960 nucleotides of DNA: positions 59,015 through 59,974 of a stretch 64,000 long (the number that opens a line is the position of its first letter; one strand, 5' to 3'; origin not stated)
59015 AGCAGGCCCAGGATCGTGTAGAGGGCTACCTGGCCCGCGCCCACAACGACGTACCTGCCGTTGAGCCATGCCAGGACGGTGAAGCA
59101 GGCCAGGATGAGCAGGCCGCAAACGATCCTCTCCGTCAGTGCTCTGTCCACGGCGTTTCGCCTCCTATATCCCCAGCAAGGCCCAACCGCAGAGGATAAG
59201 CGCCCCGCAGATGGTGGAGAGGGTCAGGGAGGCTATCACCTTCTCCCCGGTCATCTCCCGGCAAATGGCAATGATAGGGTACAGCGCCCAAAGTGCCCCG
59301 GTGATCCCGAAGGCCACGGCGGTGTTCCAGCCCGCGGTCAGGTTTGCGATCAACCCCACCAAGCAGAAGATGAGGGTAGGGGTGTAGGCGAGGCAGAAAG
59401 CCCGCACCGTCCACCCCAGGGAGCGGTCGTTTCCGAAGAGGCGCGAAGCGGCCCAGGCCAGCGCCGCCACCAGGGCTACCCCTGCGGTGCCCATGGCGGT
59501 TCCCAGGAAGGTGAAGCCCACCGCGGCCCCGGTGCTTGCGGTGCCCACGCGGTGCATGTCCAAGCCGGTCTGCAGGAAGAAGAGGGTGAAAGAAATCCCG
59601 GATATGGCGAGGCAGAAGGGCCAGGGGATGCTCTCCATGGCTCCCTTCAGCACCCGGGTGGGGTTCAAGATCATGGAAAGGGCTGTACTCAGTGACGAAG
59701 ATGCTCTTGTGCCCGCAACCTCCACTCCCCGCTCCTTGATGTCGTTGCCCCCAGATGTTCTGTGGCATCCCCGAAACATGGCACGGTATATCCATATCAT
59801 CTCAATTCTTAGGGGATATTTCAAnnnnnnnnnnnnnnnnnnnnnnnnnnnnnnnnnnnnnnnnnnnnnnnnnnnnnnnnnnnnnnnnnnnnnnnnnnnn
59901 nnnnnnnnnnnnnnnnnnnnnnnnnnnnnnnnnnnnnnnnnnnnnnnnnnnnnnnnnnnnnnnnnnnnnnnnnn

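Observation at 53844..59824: Six-gene minus-strand cluster: two membrane proteins, an 838-aa secreted/anchored protein of unknown fold, a TPR-triple-zinc-ribbon protein and a zinc-ribbon membrane protein with duplicated domain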

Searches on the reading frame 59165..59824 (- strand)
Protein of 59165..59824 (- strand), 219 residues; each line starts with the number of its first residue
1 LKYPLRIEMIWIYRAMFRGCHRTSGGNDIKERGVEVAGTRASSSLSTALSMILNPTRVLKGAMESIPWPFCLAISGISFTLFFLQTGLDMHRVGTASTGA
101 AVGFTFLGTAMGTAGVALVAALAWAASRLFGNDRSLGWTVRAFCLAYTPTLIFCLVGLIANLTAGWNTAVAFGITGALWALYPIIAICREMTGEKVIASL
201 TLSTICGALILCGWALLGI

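Call 3: search_protein_families(library=pfam, proteins=[window:59165-59824:-], max_evalue=0.1)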
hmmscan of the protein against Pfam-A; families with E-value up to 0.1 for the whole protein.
window:59165-59824:- (219 aa): 1 family
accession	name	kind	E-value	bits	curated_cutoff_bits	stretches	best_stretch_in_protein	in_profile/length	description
PF04893.22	Yip1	-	1.4e-07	32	28.6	1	64-215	19-171/173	Yip1 domain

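Call 4: search_protein_families(library=ncbifam, proteins=[window:59165-59824:-], max_evalue=0.1)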
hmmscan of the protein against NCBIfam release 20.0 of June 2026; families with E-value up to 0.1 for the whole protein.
window:59165-59824:- (219 aa): 0 families

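Call 6: search_protein_families(library=padloc, proteins=[window:59165-59824:-], max_evalue=0.1)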
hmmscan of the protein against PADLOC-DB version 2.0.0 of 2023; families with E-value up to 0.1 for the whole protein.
window:59165-59824:- (219 aa): 0 families

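Call 40: search_protein_families(library=phrogs, proteins=[window:59165-59725:-], max_evalue=0.01)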
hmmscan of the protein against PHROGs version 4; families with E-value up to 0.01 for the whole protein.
window:59165-59725:- (186 aa): 0 families

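Call 83: find_homologous_proteins(query=window:59168-59725:-, max_evalue=0.00001)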
Query window:59168-59725:- (186 aa): 214 proteins with E <= 0.00001 among 2631 candidates; the best 120 are listed.
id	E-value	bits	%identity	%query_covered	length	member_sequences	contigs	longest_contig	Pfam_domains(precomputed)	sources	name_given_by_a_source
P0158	7.0e-112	390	100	100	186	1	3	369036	PF04893.23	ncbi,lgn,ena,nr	ncbi:MAG: hypothetical protein H5T73_01415 [Actinobacteria bacterium]|nr:hypothetical protein [Actin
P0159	7.7e-94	331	85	91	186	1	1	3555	PF04893.23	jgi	jgi:hypothetical protein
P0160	1.6e-90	320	78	99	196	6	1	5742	PF04893.23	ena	-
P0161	3.3e-88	312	78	100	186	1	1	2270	PF04893.23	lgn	-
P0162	1.5e-87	310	77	100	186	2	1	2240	-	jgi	jgi:hypothetical protein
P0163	2.0e-87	310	79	100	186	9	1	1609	PF04893.23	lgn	-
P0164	3.8e-87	309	77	100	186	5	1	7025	PF04893.23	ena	-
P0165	6.3e-87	308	85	91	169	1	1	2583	PF04893.23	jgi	jgi:hypothetical protein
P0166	6.9e-87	308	80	100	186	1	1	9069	-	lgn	-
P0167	7.7e-85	301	75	100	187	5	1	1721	PF04893.23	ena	-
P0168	1.3e-84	301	78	94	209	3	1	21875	PF04893.23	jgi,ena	-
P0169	1.8e-84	300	75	100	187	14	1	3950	PF04893.23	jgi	-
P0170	1.9e-84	300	75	100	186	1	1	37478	PF04893.23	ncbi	ncbi:MAG: hypothetical protein AB1384_14810 [Actinomycetota bacterium]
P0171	2.1e-84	300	75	100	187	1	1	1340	PF04893.23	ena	-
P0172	7.6e-84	298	76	100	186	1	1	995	PF04893.23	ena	-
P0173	2.8e-83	296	79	91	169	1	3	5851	PF04893.23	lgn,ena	-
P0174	4.4e-83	296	80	91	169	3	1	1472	PF04893.23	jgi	jgi:hypothetical protein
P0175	3.4e-82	293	79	91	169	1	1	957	PF04893.23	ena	-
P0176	2.2e-81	290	80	91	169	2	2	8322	PF04893.23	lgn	-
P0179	3.0e-81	290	79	91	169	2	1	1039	PF04893.23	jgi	jgi:hypothetical protein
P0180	1.7e-80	287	72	100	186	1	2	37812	PF04893.23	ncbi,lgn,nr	ncbi:MAG: hypothetical protein QME88_11505 [Actinomycetota bacterium]|nr:hypothetical protein [Actin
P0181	2.8e-78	280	75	91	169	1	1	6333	PF04893.23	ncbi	-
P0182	4.9e-78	279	76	94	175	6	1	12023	PF04893.23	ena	-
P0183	2.9e-77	277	74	95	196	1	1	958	PF04893.23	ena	-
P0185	1.8e-76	274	71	95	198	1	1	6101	PF04893.23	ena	-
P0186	2.9e-76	273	68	100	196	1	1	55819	PF04893.23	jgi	-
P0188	5.8e-76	272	70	96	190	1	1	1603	PF04893.23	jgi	jgi:hypothetical protein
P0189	7.8e-76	272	70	99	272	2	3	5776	PF14237.12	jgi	jgi:hypothetical protein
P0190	6.9e-75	269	68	100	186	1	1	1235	PF04893.23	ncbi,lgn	-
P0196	2.1e-73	264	66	100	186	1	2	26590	PF04893.23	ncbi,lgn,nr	ncbi:MAG: hypothetical protein M1274_07035 [Actinobacteria bacterium]|nr:hypothetical protein [Actin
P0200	1.5e-71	258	70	91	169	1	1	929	PF04893.23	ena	-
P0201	3.2e-71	257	67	95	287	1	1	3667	PF14237.12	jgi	jgi:hypothetical protein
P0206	2.5e-69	251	75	84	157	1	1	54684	PF04893.23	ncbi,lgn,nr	ncbi:MAG: hypothetical protein SWK76_02580 [Actinomycetota bacterium]|nr:hypothetical protein [Actin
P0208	8.1e-69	249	64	98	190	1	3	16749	PF04893.23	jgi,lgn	jgi:hypothetical protein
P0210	8.3e-68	246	65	96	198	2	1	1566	PF04893.23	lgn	-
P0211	1.7e-66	242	63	96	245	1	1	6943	PF14237.12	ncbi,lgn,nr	ncbi:MAG: DUF4339 domain-containing protein [Thermoleophilia bacterium]|nr:DUF4339 domain-containing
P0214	4.3e-57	211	55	94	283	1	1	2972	PF14237.12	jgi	jgi:hypothetical protein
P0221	1.0e-51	193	50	99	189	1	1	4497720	-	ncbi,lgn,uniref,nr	ncbi:hypothetical protein LPY66_13295 [Dehalobacter sp. DCM]|uniref:hypothetical protein n=1 Tax=Deh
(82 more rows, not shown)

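Call 84: find_encoding_contigs(protein=P0221, flank=10000, max_places=1)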
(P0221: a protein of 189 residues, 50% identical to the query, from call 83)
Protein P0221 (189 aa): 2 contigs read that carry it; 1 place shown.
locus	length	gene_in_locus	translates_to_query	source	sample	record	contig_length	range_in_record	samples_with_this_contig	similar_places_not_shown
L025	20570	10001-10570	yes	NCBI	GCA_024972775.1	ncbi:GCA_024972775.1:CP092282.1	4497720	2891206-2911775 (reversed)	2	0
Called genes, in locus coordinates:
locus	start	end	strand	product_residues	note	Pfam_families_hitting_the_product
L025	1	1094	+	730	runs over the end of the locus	PF00141:peroxidase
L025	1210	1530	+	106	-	PF02915:Rubrerythrin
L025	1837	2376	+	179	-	PF02870:Methyltransf_1N, PF01035:DNA_binding_1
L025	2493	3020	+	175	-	PF21805:Imm5_like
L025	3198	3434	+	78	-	-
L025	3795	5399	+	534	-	PF16927:HisKA_7TM, PF00990:GGDEF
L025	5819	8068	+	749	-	PF01266:DAO (faint), PF00724:Oxidored_FMN (weak), PF00724:Oxidored_FMN, PF01134:GIDA (weak), PF03486:HI0933_like (weak), PF07992:Pyr_redox_2, PF12831:FAD_oxidored, PF13450:NAD_binding_8 (weak), +2 more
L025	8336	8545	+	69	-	PF02416:TatA_B_E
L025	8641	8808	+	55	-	PF02416:TatA_B_E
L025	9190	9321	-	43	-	-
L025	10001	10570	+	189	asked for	-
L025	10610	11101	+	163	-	-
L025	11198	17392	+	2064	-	-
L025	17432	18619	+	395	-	PF13240:Zn_Ribbon_1 (weak)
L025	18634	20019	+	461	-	-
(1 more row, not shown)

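Call 86: search_protein_families(library=pfam, proteins=[P0211, P0189, P0201, P0214], max_evalue=0.01)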
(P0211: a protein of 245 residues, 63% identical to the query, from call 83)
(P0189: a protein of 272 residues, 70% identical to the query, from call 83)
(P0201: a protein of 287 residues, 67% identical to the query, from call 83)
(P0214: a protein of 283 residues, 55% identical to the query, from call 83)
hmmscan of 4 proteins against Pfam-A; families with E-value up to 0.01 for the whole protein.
P0211 (245 aa): 1 family
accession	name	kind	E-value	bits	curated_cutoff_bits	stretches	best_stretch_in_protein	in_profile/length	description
PF14237.11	GYF_2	-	1.3e-09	38.1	25.8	1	19-62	7-50/50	GYF domain 2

P0189 (272 aa): 2 families
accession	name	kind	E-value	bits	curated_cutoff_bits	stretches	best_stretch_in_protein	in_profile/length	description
PF14237.11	GYF_2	-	1.6e-10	41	25.8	1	5-58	1-50/50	GYF domain 2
PF04893.22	Yip1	-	7.1e-05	23.2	28.6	1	104-268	3-171/173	Yip1 domain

P0201 (287 aa): 1 family
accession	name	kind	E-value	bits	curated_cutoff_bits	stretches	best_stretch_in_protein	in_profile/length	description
PF14237.11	GYF_2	-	1.4e-10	41.2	25.8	1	19-62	7-50/50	GYF domain 2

P0214 (283 aa): 2 families
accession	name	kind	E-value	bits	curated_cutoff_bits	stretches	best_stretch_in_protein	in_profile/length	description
PF14237.11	GYF_2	-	3.4e-12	46.4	25.8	1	25-78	1-50/50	GYF domain 2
PF04893.22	Yip1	-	0.00042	20.7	28.6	1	115-280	3-172/173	Yip1 domain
